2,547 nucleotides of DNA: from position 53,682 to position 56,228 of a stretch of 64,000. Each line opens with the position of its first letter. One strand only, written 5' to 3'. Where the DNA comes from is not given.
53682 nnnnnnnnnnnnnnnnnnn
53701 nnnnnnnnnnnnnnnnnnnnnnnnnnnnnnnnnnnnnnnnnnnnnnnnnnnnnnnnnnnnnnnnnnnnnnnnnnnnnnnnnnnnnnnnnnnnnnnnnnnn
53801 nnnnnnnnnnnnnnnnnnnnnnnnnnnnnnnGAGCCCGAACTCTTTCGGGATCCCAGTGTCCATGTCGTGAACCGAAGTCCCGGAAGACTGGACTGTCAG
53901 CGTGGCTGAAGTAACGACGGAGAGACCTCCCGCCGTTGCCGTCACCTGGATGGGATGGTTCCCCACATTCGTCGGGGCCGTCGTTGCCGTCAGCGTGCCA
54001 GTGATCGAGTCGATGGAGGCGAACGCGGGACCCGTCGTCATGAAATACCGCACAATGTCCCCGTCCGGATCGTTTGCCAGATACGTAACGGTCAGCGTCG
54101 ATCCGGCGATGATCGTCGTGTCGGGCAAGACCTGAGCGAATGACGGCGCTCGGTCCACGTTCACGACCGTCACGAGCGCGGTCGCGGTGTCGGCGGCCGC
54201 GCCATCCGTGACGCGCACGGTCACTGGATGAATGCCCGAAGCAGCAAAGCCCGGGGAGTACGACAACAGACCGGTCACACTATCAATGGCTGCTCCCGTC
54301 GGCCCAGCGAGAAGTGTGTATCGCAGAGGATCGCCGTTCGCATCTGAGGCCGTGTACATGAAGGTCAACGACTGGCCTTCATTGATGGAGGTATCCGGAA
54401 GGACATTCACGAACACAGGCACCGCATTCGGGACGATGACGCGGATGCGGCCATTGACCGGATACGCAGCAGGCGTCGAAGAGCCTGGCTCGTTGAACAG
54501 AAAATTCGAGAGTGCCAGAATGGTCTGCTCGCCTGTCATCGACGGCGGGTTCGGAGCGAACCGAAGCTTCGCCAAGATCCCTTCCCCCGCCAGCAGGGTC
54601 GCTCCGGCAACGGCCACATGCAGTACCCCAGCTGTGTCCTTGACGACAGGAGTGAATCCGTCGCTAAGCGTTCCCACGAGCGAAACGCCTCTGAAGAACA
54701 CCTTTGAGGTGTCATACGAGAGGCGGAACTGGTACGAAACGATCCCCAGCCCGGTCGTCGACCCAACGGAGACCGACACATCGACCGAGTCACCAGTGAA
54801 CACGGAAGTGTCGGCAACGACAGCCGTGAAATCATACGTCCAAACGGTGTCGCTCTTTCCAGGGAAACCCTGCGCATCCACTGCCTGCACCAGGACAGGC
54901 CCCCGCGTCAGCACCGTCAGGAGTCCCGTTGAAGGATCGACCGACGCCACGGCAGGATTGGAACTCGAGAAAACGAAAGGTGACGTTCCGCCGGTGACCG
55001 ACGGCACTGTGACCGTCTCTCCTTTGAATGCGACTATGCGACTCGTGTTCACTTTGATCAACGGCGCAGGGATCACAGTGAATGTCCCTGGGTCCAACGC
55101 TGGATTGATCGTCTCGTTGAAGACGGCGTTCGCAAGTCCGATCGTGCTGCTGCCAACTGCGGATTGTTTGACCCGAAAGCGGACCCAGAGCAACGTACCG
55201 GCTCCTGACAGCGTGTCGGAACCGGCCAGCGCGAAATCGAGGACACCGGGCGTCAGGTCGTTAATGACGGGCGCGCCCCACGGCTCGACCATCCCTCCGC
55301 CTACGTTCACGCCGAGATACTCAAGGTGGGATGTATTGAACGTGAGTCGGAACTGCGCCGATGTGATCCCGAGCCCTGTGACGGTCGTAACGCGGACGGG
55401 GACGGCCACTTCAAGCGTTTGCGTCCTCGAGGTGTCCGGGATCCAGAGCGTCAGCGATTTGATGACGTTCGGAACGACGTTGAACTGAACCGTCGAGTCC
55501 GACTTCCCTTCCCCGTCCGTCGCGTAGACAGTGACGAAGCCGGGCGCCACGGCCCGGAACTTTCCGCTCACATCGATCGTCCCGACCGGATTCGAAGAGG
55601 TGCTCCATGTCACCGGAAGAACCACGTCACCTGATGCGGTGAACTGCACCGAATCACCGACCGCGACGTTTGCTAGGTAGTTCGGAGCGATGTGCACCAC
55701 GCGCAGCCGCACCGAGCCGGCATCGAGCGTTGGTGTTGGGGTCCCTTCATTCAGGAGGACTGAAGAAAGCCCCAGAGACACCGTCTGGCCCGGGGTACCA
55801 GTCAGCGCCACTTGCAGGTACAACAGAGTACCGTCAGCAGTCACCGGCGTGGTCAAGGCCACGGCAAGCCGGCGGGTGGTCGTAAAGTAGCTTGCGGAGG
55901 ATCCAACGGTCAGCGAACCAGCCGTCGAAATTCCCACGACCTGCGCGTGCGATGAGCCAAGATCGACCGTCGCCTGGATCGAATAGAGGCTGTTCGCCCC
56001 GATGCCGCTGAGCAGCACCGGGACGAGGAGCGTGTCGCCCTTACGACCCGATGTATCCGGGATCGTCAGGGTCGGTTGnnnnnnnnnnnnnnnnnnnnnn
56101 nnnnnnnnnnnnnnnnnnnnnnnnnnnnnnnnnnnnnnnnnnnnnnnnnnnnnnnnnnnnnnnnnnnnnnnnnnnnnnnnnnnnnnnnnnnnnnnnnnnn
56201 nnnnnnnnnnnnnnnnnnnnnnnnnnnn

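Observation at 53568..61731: T9SS-exported cohesin–dockerin pair: a cellulosome-like scaffold without cellulases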

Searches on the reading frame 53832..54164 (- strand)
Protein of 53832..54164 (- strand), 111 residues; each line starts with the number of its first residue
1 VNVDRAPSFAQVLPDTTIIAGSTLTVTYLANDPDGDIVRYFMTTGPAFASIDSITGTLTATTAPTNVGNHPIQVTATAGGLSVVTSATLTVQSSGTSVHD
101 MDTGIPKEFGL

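Call 6: search_protein_families(library=pfam, proteins=[window:53832-54164:-], max_evalue=10)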
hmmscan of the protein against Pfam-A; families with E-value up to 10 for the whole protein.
seq(111 aa): 3 families
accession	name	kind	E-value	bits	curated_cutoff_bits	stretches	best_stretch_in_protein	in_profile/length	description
PF05345.18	He_PIG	-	4.1e-05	24.4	24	1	7-91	2-95/96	Putative Ig domain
PF00801.26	PKD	-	0.0045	17.4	23.5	1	16-91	9-80/80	PKD domain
PF17963.7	Big_9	-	0.031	15.6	23.6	1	15-91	10-88/89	Bacterial Ig domain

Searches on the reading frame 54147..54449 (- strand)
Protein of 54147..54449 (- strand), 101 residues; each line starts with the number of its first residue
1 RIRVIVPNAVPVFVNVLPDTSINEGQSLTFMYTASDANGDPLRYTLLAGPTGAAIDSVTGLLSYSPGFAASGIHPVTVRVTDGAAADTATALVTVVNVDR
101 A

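Call 6: search_protein_families(library=pfam, proteins=[window:54147-54449:-], max_evalue=10)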
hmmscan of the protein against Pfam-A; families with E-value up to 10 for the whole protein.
seq(101 aa): 7 families
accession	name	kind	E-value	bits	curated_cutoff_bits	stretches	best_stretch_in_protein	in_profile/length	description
PF17963.7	Big_9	-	2.7e-09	38.2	23.6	1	8-95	1-88/89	Bacterial Ig domain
PF05345.18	He_PIG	-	6.2e-09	36.6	24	1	11-95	2-95/96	Putative Ig domain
PF18911.6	PKD_4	-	6.1e-07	29.9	27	1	8-95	1-83/85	PKD domain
PF17892.7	Cadherin_5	-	3.6e-05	24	26.5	1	8-95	2-97/98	Cadherin-like domain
PF00801.26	PKD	-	0.001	19.5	23.5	1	20-95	9-80/80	PKD domain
PF17803.7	Cadherin_4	-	0.0017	19.3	25.1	1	2-52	5-59/71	Bacterial cadherin-like domain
PF24908.1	Ig_SIBA-E_2nd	-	0.1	13.2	27.8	1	15-86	3-78/117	Integrin beta-like protein A-E, second Ig-like domain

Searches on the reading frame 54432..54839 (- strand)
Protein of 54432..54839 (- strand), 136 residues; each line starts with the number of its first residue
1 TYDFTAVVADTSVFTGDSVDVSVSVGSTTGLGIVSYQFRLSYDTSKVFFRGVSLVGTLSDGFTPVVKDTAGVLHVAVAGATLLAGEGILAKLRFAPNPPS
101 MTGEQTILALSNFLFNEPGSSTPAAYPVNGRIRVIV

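Call 6: search_protein_families(library=pfam, proteins=[window:54432-54839:-], max_evalue=10)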
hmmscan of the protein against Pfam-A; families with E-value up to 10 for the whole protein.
seq(136 aa): 2 families
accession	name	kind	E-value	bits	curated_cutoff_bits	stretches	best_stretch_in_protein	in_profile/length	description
PF00963.24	Cohesin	-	3.8e-11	43.8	24.1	1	5-132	2-137/139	Cohesin domain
PF22544.2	HYDIN_VesB_CFA65-like_Ig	-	0.17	12.5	25.5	1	3-45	48-89/100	HYDIN/CFA65/VesB-like, Ig-like domain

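Call 60: search_solved_structures(query=window:54432-54839:-, max_evalue=10, show_alignments=5)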
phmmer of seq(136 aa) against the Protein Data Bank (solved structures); distinct sequences matched with E-value up to 10: 3.
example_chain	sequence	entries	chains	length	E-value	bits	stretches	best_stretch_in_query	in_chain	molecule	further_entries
3ul4_A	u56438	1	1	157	0.21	15.1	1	6-63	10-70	Cellulosome-anchoring protein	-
4uyp_A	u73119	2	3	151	0.36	14.3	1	8-108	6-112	Cellulosomal scaffoldin anchoring protein C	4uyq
5cjx_C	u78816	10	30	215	0.97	12.9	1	10-63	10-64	8ANC195 G52K5 light chain | 8ANC195 G52K5 Fab light chain | 8ANC195 Fab light chain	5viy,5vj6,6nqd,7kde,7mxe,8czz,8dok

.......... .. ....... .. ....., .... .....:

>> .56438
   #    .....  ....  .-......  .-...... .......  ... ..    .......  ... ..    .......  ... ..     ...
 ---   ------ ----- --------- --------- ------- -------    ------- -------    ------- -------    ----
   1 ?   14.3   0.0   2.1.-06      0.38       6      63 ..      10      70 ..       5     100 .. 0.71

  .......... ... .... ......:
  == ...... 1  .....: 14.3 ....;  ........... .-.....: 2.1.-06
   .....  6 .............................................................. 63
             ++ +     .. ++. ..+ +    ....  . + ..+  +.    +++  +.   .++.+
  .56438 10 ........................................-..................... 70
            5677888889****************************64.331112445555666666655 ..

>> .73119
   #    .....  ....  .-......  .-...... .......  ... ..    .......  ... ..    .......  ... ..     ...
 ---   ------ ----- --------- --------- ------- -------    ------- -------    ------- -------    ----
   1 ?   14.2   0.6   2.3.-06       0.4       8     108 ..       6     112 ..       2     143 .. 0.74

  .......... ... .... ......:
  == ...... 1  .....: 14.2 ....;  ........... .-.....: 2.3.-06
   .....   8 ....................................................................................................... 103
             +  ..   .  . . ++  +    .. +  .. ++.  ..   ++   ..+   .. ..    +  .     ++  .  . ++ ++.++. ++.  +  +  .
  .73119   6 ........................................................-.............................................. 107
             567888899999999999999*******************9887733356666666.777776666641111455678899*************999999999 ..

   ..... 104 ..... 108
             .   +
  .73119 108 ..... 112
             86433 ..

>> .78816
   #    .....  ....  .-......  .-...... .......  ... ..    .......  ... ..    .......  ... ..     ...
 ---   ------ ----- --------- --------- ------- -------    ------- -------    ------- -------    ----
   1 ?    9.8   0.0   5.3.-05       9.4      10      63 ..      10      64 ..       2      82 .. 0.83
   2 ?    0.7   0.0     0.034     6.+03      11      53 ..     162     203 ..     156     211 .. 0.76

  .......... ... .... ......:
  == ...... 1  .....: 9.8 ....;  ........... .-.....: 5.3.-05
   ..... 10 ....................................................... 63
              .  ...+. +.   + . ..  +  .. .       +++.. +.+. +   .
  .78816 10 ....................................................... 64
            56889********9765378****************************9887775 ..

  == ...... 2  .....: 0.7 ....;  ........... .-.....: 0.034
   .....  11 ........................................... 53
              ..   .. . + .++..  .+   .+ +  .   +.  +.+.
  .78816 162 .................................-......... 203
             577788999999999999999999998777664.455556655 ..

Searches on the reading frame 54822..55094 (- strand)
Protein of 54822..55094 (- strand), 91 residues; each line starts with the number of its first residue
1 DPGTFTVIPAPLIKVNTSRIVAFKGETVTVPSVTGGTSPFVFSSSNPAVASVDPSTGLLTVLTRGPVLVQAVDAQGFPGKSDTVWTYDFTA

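Call 6: search_protein_families(library=pfam, proteins=[window:54822-55094:-], max_evalue=10)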
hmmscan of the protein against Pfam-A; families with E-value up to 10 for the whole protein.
seq(91 aa): 1 family
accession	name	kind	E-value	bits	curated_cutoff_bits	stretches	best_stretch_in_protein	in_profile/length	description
PF02368.24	Big_2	-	1.5e-07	31.7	22.8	1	35-84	31-79/79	Bacterial Ig-like domain (group 2)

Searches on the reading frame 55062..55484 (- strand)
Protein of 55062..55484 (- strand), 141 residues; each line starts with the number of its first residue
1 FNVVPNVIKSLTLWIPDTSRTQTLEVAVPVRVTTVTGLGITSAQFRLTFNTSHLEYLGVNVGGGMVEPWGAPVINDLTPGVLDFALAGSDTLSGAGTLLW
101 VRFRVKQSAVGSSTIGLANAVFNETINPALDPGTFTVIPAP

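Call 6: search_protein_families(library=pfam, proteins=[window:55062-55484:-], max_evalue=10)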
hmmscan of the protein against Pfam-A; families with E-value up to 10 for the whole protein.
seq(141 aa): 2 families
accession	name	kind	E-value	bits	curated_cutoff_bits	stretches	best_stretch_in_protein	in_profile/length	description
PF00963.24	Cohesin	-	6.2e-10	39.9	24.1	1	24-117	14-114/139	Cohesin domain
PF15034.11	KRTAP7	-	0.18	13.2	27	1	18-71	24-78/84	KRTAP type 7 family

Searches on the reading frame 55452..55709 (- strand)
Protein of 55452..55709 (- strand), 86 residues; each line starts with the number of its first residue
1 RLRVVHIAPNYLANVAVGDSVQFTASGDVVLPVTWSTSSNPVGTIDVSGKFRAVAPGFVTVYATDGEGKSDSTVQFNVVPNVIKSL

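Call 6: search_protein_families(library=pfam, proteins=[window:55452-55709:-], max_evalue=10)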
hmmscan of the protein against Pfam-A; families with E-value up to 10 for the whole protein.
seq(86 aa): 5 families
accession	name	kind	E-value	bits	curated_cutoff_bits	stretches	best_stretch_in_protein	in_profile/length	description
PF02368.24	Big_2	-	1.8e-07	31.5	22.8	1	14-74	13-77/79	Bacterial Ig-like domain (group 2)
PF06832.18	BiPBP_C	-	0.00019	21.7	26.8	1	19-76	33-90/90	Penicillin-Binding Protein C-terminus Family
PF25354.1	Ig_NUP210_16th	-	0.012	15.5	27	1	7-62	2-60/72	NUP210-like, Ig-like domain 16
PF04174.18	CP_ATPgrasp_1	-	0.059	12.8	23.1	1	41-84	215-258/332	A circularly permuted ATPgrasp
PF08770.17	SoxZ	-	0.1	12.7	25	1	20-73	43-95/98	Sulphur oxidation protein SoxZ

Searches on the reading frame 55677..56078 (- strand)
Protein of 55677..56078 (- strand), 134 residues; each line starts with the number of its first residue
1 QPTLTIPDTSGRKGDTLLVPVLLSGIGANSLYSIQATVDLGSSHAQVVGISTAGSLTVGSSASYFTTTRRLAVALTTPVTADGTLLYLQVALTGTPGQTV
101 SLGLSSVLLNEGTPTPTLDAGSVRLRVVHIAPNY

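Call 6: search_protein_families(library=pfam, proteins=[window:55677-56078:-], max_evalue=10)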
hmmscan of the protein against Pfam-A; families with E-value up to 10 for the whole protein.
seq(134 aa): 1 family
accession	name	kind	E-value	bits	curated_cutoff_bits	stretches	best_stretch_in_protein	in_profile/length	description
PF00963.24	Cohesin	-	1.6e-05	25.5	24.1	1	3-88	2-97/139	Cohesin domain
